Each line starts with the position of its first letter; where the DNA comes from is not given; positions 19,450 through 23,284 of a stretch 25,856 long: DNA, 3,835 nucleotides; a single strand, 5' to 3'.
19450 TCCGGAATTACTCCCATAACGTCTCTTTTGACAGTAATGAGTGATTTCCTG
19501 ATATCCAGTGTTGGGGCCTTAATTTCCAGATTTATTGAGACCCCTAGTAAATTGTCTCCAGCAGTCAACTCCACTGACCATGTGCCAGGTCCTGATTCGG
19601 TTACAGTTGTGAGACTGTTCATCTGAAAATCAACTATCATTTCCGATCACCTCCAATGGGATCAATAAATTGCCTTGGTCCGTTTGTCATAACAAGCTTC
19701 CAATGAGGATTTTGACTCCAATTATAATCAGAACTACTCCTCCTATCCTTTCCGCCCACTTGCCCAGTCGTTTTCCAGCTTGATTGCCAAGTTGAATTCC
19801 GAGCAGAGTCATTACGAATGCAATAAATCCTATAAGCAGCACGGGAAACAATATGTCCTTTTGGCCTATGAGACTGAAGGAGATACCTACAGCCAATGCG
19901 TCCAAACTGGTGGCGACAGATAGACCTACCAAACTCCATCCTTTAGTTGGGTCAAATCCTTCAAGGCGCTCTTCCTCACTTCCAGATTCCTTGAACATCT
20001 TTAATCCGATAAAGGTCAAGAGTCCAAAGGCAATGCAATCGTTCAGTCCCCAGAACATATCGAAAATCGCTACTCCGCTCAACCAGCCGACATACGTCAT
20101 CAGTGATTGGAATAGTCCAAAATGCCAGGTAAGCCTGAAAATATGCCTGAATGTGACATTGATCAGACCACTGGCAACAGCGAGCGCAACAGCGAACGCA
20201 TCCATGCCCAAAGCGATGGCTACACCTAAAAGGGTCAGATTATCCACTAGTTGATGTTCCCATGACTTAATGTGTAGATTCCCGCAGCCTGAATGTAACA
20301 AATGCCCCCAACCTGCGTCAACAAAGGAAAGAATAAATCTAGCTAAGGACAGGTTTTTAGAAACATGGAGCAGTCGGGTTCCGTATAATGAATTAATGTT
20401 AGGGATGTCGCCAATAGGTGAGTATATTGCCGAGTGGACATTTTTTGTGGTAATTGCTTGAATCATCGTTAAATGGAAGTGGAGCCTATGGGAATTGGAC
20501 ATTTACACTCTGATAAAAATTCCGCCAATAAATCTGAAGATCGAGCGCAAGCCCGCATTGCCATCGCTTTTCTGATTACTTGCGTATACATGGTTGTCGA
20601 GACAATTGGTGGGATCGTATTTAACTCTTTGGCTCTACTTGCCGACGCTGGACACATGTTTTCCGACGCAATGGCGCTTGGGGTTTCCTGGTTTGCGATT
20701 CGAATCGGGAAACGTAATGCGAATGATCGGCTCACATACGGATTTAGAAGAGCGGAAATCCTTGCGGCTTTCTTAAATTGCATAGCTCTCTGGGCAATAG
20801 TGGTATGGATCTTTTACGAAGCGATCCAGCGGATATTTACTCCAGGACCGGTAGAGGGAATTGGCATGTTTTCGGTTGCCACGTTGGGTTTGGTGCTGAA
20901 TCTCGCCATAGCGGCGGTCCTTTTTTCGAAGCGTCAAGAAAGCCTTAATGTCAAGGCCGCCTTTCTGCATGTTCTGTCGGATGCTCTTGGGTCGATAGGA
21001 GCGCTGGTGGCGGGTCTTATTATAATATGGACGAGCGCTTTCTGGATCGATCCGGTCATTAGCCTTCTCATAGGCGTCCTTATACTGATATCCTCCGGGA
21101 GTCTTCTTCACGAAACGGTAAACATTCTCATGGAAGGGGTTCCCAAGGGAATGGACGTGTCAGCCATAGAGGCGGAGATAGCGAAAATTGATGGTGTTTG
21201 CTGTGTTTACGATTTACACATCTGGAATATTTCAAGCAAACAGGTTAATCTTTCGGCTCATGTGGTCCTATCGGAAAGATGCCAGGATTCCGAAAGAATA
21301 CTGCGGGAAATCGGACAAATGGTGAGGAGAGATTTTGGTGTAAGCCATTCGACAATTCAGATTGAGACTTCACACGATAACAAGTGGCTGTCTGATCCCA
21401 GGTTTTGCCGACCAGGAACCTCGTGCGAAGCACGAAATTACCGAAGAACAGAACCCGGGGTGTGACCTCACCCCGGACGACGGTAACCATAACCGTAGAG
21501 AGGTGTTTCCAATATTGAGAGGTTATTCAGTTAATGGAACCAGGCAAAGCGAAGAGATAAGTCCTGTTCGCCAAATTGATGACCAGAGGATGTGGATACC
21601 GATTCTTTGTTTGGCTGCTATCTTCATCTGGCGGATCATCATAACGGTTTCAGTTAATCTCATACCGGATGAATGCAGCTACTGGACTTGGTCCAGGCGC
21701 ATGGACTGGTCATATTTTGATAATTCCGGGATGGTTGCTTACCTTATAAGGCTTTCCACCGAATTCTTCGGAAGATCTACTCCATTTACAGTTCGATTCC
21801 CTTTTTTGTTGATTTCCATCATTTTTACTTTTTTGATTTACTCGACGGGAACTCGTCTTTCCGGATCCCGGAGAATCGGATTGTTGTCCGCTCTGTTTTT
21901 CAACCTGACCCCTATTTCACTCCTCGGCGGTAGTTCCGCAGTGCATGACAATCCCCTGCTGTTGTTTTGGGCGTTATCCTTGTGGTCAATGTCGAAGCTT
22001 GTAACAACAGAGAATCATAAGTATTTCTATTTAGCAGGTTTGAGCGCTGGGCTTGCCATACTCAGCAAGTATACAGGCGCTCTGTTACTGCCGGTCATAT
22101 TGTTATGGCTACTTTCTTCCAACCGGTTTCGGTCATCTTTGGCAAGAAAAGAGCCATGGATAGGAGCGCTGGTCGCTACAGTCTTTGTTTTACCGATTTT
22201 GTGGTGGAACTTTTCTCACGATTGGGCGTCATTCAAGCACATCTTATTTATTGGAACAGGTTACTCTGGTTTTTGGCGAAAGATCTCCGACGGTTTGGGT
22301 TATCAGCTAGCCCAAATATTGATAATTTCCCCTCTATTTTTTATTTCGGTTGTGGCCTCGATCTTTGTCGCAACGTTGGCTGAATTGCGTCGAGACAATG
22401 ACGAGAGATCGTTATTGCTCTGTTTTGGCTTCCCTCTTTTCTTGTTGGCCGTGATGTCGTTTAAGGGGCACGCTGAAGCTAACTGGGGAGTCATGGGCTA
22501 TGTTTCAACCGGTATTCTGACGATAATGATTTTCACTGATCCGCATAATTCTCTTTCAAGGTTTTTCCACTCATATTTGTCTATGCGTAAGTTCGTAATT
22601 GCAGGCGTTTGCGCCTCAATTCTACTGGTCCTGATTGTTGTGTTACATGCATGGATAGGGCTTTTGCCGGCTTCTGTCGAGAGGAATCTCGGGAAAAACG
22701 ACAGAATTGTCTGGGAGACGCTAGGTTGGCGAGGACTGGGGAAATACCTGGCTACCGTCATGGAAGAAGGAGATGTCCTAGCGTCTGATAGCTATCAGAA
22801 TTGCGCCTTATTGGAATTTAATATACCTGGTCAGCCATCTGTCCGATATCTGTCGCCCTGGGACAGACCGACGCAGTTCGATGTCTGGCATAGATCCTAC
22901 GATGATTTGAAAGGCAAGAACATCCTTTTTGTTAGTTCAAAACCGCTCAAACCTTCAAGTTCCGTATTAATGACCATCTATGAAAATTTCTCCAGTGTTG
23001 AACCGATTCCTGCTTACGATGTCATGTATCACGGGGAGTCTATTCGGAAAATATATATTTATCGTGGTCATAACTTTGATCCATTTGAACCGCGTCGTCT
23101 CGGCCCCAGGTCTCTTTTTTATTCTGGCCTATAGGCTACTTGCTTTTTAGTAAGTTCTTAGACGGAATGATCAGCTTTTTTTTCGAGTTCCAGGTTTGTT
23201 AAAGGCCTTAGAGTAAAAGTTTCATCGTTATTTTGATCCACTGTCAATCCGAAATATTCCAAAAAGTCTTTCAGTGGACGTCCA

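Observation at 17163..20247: Tight five-gene cluster mntP - DUF2889 - DUF2889 - PHP - DUF169: candidate undescribed metal-cofactor system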

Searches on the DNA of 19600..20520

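Call 90: search_rna_families(source=window, start=19600, end=20520, threshold=evalue, max_evalue=1)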
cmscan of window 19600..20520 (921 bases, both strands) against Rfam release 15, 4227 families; matches with E-value up to 1: 0.
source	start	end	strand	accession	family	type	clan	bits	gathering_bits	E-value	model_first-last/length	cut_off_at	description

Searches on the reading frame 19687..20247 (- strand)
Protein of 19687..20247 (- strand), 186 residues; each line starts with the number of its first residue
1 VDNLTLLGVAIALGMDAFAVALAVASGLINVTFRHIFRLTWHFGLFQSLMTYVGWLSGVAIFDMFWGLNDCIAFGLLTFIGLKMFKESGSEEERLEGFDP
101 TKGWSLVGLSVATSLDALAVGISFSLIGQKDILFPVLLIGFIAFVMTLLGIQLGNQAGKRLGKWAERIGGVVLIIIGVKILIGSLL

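Call 8: search_protein_families(library=ncbifam, proteins=[window:19687-20247:-], max_evalue=0.01)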
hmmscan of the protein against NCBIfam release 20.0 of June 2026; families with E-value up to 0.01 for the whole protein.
window:19687-20247:- (186 aa): 2 families
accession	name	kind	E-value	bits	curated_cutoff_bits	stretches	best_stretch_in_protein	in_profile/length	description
NF008546.0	PRK11469.1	equivalog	1.5e-23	83.5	214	1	9-182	9-183/188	manganese efflux pump MntP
TIGR02840.1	spore_YtaF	equivalog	1.2e-09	38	149.6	1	105-183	2-81/206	sporulation membrane protein YtaF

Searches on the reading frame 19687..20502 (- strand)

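Call 3: search_protein_families(library=pfam, proteins=[window:19687-20502:-], max_evalue=0.01)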
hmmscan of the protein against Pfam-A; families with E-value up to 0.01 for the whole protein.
window:19687-20502:- (271 aa): 1 family
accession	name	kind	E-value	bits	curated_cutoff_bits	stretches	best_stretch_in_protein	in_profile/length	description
PF02659.21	Mntp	-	1.1e-43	149.1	24.4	1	116-266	2-152/152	Putative manganese efflux pump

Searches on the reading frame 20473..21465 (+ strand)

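Call 3: search_protein_families(library=pfam, proteins=[window:20473-21465:+], max_evalue=0.01)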
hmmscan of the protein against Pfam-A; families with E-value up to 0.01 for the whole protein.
window:20473-21465:+ (330 aa): 2 families
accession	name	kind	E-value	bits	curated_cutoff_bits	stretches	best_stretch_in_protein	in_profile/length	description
PF01545.26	Cation_efflux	-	1.1e-44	153.1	26.6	1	30-220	2-198/198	Cation efflux family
PF16916.11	ZT_dimer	-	1e-12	48.3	26.7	1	224-299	1-77/78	Dimerisation domain of Zinc Transporter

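Call 8: search_protein_families(library=ncbifam, proteins=[window:20473-21465:+], max_evalue=0.01)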
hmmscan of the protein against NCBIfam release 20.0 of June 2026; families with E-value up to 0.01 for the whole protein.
window:20473-21465:+ (330 aa): 10 families
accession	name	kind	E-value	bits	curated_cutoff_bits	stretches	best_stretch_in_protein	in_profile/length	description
TIGR01297.1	CDF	superfamily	2.2e-85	286.4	82.35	1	27-301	3-284/285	cation diffusion facilitator family transporter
NF002923.0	PRK03557.1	equivalog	3.2e-74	250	408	1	12-300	5-292/313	CDF family zinc transporter ZitB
NF033827.1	CDF_efflux_DmeF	equivalog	7.1e-40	137.3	250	2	17-153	6-143/309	CDF family Co(II)/Ni(II) efflux transporter DmeF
NF052621.1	MngEfTpMntE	equivalog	3.2e-18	66.1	500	1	31-304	8-286/293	manganese efflux transporter MntE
NF050169.1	CatEfflxFieF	equivalog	9.2e-18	64.4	420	1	34-270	13-250/282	cation efflux pump FieF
NF033615.1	CDF_MamM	equivalog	2.9e-16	59.5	350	1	30-284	13-272/290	magnetosome biogenesis CDF transporter MamM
NF052602.1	Zn_efflux_Cdf31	equivalog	3e-15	56.4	460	1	29-300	10-290/299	CDF family zinc efflux transporter Cdf31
NF007064.0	PRK09509.1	equivalog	5.7e-15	55.1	447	1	31-252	15-238/300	CDF family cation-efflux transporter FieF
NF033616.1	CDF_MamB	equivalog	1.6e-14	54.1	350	1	29-288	9-271/284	magnetosome biogenesis CDF transporter MamB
NF040994.1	MamV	equivalog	1.2e-06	27.9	500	1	34-295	19-283/319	CDF transporter MamV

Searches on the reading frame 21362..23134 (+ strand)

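Call 3: search_protein_families(library=pfam, proteins=[window:21362-23134:+], max_evalue=0.01)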
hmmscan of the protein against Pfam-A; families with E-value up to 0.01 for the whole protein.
window:21362-23134:+ (590 aa): 2 families
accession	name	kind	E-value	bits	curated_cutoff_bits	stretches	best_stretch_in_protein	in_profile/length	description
PF13231.12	PMT_2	-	1.2e-32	113.7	26.1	1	124-282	5-160/160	Dolichyl-phosphate-mannose-protein mannosyltransferase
PF02366.24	PMT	-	2.1e-13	50.9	22.7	1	116-285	57-236/245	Dolichyl-phosphate-mannose-protein mannosyltransferase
